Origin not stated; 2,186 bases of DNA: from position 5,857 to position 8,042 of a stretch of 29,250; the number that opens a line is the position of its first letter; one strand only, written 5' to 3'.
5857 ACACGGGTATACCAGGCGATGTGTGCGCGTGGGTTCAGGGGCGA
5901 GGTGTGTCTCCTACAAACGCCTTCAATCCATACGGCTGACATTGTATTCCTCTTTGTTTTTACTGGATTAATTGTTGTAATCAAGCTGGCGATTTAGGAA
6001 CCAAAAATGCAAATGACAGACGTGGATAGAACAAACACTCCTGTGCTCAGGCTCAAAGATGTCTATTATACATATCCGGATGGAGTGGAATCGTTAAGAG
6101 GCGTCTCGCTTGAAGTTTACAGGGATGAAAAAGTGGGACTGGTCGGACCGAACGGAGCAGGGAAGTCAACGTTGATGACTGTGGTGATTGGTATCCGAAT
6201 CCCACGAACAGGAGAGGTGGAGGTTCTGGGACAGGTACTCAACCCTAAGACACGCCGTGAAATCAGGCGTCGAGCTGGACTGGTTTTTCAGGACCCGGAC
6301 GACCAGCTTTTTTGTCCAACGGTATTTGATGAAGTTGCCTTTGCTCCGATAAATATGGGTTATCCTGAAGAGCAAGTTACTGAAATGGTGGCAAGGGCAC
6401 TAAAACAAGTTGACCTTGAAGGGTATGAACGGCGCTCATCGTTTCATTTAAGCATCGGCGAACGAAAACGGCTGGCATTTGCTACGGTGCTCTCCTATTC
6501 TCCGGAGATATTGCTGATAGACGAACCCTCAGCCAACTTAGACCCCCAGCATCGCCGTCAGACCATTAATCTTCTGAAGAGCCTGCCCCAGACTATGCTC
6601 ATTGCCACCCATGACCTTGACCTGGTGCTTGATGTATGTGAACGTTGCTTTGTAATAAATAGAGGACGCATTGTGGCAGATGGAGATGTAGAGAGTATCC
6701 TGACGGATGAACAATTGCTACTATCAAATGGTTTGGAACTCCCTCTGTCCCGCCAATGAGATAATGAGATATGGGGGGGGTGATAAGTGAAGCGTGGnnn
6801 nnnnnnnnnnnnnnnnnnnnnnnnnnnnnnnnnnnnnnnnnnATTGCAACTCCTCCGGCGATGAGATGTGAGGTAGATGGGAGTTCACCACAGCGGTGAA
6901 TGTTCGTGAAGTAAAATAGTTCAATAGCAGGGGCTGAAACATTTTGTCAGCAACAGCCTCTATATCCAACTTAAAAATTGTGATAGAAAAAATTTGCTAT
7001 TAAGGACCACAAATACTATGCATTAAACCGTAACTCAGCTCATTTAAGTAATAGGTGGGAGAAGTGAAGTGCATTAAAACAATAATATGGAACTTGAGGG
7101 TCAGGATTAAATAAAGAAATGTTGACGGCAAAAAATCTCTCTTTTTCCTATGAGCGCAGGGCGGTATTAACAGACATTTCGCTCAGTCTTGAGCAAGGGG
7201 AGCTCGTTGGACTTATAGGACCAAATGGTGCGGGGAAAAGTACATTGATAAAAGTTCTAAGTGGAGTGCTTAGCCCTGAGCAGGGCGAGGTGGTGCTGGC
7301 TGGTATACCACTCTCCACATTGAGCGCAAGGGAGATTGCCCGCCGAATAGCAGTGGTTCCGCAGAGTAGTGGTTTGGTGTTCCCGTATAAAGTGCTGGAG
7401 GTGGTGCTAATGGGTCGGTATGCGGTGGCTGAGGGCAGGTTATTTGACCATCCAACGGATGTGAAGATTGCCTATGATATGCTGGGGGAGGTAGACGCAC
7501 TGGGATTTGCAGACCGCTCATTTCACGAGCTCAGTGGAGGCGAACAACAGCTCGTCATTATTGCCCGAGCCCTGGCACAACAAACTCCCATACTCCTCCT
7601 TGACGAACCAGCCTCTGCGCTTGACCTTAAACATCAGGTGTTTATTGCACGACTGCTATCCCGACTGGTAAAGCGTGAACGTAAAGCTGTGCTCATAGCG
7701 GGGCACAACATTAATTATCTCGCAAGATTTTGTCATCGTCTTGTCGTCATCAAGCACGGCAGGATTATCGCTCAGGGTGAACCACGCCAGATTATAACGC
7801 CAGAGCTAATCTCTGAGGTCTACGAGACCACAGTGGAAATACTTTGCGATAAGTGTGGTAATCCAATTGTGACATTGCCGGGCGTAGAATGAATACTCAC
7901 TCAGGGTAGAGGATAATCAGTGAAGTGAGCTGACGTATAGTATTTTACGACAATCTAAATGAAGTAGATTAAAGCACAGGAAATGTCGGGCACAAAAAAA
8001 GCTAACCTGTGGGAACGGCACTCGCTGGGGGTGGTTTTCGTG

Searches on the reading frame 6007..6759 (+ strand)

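Call 10: search_protein_families(library=pfam, proteins=[window:6007-6759:+], max_evalue=0.0001)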
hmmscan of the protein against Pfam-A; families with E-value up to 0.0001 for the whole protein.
window:6007-6759:+ (250 aa): 3 families
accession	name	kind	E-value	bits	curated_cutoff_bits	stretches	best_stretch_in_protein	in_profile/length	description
PF00005.33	ABC_tran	-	5.2e-28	98.8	25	1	30-175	1-136/137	ABC transporter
PF13304.12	AAA_21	-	6.9e-12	46.5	27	1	131-209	221-304/304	AAA domain, putative AbiEii toxin, Type IV TA system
PF02463.25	SMC_N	-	4e-06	26.9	40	1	42-205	26-200/220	RecF/RecN/SMC N terminal domain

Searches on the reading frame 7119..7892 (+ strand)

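Call 3: search_protein_families(library=pfam, proteins=[window:7119-7892:+], max_evalue=0.01)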
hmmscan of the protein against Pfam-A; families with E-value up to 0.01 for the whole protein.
window:7119-7892:+ (257 aa): 11 families
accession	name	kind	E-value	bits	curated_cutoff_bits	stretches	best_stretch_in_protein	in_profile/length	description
PF00005.33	ABC_tran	-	1.4e-33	116.8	25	1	17-165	1-136/137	ABC transporter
PF13304.12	AAA_21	-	7.7e-12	46.3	27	2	30-51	2-23/304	AAA domain, putative AbiEii toxin, Type IV TA system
PF02463.25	SMC_N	-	1.1e-09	38.5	40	1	137-201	136-202/220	RecF/RecN/SMC N terminal domain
PF13166.12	AAA_13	-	9.4e-05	21.7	36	0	155-203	526-576/713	AAA domain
PF13555.12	AAA_29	-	0.00011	22.3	27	1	29-55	24-50/61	P-loop containing region of AAA domain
PF03193.22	RsgA_GTPase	-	0.0023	18.2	30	1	9-57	89-136/174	RsgA GTPase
PF13476.12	AAA_23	-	0.0041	18.2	27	1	27-51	19-43/201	AAA domain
PF09818.15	ABC_ATPase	-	0.0054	16.2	23.2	0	134-190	154-207/283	P-loop domain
PF13401.12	AAA_22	-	0.0063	17.3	27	0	30-78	8-55/130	AAA domain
PF13175.12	AAA_15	-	0.0063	16.6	32.1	0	20-53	17-49/374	AAA ATPase domain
PF13604.12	AAA_30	-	0.0096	16.1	27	0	28-61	19-52/191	AAA domain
